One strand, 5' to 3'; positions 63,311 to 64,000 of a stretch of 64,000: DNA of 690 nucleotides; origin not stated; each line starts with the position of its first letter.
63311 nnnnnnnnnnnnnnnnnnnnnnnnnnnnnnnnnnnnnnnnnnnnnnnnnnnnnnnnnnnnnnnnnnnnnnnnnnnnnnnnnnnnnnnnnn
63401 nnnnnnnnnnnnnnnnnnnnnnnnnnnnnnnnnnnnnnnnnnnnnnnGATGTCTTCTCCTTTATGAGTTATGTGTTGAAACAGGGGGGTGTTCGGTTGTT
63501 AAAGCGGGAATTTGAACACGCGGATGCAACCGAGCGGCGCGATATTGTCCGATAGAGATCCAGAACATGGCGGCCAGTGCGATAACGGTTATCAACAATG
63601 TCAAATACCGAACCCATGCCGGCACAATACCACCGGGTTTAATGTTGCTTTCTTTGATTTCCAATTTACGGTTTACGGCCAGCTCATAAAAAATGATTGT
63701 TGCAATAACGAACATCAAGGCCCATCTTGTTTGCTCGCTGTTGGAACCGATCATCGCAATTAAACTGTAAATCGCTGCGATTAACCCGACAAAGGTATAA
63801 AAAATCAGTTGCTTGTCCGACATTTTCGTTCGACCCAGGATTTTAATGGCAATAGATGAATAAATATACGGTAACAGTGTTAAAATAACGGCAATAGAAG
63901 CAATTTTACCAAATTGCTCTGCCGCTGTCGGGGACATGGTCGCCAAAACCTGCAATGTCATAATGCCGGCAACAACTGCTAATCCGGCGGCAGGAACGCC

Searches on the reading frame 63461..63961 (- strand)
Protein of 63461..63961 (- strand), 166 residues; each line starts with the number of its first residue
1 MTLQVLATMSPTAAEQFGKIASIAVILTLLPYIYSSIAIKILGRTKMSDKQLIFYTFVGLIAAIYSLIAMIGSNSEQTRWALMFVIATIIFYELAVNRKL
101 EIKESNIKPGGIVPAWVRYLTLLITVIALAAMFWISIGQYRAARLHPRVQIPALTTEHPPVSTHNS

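Call 57: search_protein_families(library=pfam, proteins=[window:63461-63961:-], max_evalue=0.00001)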
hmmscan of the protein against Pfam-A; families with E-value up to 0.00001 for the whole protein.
window:63461-63961:- (166 aa): 0 families

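Call 58: search_protein_families(library=ncbifam, proteins=[window:63461-63961:-], max_evalue=0.00001)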
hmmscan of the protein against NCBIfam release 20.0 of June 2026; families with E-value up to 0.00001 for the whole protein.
window:63461-63961:- (166 aa): 6 families
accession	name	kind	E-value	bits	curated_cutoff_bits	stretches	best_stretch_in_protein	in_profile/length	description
NF007929.0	PRK10644.1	equivalog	8.4e-33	113.7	574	1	1-102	334-434/445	arginine/agmatine antiporter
TIGR04298.1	his_histam_anti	equivalog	2e-11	43.8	750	1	1-93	331-425/429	histidine-histamine antiporter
NF007754.0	PRK10435.1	equivalog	2.3e-10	40.1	585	1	3-98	337-429/443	cadaverine/lysine antiporter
NF007938.0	PRK10655.1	equivalog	3.5e-10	39.7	409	1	4-103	335-434/438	putrescine-ornithine antiporter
TIGR00905.1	2A0302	subfamily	3.8e-09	35.9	409.05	1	3-101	342-441/473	basic amino acid/polyamine antiporter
TIGR04299.1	antiport_PotE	equivalog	4.2e-07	29.5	560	1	3-94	332-424/430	putrescine-ornithine antiporter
